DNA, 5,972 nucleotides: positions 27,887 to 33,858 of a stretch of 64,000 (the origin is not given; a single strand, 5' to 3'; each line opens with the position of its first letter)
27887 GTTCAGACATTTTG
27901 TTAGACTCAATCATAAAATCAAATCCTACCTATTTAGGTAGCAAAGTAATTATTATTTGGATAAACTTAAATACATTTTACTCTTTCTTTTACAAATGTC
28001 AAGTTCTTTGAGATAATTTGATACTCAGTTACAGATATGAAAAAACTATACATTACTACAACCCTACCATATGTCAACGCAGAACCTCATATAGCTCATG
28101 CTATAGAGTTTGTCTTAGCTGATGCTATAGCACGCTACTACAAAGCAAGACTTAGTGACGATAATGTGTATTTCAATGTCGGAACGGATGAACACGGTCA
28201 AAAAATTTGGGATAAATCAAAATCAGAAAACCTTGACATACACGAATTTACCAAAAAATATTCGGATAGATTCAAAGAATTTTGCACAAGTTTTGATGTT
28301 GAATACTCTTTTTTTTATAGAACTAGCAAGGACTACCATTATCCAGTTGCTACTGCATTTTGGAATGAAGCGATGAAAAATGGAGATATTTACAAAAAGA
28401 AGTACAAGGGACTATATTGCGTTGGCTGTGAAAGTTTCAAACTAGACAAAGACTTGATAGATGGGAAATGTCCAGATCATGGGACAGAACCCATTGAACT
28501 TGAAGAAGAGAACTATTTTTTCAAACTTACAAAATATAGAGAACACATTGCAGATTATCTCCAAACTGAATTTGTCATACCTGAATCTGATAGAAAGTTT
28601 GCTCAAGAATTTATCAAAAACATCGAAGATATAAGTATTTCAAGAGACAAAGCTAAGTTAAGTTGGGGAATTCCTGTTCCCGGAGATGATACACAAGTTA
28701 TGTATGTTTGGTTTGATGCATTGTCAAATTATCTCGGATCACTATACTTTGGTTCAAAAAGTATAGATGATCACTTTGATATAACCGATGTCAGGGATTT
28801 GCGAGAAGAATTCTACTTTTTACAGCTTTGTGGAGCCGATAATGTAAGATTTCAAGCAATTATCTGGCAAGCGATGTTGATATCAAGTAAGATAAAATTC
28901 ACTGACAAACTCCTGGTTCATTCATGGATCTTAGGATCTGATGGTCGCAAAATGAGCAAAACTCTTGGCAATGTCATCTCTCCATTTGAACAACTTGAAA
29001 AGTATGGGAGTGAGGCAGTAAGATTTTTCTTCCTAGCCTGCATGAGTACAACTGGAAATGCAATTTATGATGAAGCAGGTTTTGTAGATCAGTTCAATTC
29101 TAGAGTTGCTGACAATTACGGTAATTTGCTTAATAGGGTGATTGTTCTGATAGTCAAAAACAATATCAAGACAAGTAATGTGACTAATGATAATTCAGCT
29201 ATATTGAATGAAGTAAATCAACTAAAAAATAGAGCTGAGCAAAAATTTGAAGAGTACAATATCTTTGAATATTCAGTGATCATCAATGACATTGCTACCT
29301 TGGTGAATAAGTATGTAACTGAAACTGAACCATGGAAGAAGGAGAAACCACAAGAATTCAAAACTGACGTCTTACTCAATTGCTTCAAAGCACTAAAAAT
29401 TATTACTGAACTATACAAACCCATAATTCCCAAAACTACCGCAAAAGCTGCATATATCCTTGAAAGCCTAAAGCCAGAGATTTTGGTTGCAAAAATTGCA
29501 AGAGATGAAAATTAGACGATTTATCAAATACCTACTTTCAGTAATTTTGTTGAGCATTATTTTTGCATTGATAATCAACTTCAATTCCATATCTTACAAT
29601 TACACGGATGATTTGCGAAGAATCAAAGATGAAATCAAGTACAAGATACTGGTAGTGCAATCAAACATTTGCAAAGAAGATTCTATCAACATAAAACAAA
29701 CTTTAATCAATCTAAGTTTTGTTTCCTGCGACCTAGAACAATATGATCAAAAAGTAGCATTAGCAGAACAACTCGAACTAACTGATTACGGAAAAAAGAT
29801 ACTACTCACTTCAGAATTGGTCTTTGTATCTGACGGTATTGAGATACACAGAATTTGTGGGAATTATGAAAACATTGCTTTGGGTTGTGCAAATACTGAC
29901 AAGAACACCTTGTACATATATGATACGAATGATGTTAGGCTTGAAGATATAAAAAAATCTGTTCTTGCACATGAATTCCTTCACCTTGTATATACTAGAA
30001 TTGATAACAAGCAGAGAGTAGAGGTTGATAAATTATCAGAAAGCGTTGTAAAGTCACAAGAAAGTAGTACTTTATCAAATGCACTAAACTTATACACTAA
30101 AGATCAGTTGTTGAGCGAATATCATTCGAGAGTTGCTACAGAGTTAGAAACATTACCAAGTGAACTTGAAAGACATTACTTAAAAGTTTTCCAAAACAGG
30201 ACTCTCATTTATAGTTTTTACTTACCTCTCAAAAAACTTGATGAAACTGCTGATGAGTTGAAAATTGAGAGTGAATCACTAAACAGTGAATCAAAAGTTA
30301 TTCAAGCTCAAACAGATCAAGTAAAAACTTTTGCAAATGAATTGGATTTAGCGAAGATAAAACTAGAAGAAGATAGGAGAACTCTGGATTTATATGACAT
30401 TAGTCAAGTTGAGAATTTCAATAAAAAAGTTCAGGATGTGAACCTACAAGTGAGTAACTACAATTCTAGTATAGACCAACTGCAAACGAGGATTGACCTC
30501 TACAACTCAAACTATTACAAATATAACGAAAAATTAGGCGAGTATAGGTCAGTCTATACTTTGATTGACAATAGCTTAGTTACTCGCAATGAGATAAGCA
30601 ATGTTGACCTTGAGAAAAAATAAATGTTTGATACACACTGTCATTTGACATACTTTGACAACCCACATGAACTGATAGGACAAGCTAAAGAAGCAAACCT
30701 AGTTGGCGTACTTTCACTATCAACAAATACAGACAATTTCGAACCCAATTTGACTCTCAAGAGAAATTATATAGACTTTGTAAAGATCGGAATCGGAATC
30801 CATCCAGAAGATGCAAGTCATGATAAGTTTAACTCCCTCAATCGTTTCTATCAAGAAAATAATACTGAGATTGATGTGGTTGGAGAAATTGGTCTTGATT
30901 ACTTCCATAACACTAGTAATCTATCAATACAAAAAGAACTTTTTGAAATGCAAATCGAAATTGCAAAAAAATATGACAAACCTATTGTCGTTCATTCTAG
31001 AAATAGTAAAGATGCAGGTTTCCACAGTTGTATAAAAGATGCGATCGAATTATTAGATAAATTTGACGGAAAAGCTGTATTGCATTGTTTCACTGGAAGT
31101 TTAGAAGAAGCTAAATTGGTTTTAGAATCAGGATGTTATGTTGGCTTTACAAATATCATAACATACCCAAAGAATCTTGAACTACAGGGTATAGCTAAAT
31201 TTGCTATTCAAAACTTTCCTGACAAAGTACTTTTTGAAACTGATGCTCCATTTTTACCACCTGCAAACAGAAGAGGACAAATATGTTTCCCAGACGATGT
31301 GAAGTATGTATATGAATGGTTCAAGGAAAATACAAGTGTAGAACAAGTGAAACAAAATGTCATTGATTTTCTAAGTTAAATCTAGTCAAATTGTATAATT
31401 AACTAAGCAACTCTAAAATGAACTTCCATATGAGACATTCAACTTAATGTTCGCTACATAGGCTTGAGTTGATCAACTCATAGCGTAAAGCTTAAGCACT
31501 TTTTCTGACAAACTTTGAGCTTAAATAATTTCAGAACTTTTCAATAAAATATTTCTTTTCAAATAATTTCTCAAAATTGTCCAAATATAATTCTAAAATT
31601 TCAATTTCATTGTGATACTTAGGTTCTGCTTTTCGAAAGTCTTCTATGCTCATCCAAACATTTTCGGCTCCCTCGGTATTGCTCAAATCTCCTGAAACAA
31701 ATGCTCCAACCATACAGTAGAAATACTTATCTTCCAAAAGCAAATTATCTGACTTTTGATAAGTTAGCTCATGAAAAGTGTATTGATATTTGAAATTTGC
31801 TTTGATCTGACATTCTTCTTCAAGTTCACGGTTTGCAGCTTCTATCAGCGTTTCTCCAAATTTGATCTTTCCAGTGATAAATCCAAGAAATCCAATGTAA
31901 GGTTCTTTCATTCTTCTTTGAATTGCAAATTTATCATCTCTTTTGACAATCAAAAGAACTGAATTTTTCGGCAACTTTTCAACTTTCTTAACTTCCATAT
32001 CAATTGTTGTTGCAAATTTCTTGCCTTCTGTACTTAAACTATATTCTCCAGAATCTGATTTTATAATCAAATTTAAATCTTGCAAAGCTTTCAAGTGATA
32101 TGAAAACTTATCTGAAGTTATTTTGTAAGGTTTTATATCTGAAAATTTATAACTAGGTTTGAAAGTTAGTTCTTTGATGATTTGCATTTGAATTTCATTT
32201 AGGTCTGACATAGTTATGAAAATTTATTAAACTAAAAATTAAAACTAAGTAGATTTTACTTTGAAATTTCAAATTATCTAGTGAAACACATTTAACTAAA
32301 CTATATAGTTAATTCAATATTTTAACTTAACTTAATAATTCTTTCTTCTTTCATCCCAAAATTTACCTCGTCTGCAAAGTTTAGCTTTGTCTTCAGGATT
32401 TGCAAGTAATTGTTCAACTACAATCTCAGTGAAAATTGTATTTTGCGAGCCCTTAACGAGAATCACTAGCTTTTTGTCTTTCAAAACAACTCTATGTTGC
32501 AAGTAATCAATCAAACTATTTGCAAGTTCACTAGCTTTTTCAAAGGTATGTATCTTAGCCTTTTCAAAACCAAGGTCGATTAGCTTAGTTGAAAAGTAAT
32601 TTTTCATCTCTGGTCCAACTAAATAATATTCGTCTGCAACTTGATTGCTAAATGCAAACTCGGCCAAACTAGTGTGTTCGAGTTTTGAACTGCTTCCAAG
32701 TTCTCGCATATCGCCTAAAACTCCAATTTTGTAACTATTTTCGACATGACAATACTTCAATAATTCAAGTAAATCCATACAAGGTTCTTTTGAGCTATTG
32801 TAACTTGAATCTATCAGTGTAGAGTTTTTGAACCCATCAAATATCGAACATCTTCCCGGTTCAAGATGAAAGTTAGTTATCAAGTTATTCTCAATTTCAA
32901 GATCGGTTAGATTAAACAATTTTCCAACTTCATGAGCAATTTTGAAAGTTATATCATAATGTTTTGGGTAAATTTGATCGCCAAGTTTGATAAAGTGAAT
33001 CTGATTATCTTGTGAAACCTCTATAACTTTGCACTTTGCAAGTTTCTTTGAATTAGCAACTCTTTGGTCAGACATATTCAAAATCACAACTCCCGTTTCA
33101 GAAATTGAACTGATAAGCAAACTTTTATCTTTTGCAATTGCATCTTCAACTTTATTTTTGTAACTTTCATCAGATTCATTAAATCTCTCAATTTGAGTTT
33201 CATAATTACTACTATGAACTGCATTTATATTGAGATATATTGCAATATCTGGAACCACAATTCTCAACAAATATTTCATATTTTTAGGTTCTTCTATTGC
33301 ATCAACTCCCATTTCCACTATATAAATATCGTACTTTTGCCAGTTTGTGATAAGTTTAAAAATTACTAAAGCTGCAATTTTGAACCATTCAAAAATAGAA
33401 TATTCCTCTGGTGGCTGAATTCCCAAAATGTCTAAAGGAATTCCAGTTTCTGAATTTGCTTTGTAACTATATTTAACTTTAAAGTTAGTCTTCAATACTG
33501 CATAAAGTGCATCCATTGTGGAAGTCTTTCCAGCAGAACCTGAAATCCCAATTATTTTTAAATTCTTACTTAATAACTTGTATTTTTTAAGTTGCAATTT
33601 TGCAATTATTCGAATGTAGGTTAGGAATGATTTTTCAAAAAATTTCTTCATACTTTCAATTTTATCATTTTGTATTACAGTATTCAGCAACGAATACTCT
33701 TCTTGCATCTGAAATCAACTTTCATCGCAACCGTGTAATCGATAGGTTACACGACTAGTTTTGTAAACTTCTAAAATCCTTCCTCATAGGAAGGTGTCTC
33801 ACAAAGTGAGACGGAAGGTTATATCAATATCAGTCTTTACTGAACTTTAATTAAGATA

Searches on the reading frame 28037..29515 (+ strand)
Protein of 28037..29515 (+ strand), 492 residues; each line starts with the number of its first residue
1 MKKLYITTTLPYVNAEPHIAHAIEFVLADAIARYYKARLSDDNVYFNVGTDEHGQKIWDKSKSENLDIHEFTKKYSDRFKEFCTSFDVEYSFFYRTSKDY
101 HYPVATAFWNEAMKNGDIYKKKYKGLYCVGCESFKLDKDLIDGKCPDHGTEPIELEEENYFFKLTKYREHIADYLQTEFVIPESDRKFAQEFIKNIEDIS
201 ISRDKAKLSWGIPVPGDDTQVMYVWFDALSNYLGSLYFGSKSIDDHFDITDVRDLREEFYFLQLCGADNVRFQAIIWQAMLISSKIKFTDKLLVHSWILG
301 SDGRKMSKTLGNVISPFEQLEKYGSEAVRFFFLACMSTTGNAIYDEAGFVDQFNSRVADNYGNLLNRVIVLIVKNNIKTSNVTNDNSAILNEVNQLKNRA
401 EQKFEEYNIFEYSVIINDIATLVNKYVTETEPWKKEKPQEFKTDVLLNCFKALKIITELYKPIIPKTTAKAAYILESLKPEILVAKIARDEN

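Call 25: search_protein_families(library=pfam, max_evalue=0.001, proteins=[window:28037-29515:+])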
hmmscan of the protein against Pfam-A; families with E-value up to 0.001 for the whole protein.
window:28037-29515:+ (492 aa): 5 families
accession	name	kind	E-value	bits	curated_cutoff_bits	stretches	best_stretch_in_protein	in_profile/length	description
PF09334.17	tRNA-synt_1g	-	6.6e-83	279.1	20.1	2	138-368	162-390/391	tRNA synthetases class I (M)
PF00133.28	tRNA-synt_1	-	2.7e-25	89.4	22.7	2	218-341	295-409/414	tRNA synthetases class I (I, L, M and V)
PF01406.26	tRNA-synt_1e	-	1e-08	35.4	27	1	291-334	239-282/301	tRNA synthetases class I (C) catalytic domain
PF08264.19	Anticodon_1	-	1.9e-05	25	25.1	1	388-471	3-86/148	Anticodon-binding domain of tRNA ligase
PF19303.5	Anticodon_3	-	0.00094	19.5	23.5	0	381-475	6-101/152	Anticodon binding domain of methionyl tRNA ligase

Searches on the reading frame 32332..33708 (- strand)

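Call 25: search_protein_families(library=pfam, max_evalue=0.001, proteins=[window:32332-33708:-])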
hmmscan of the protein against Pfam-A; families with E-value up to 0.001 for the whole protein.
window:32332-33708:- (458 aa): 2 families
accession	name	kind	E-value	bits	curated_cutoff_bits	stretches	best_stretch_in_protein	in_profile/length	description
PF08245.18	Mur_ligase_M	-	1.4e-13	51.7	24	1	55-258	1-171/200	Mur ligase middle domain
PF02875.26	Mur_ligase_C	-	0.00012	23.3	28.4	1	285-421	1-126/127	Mur ligase, glutamate ligase domain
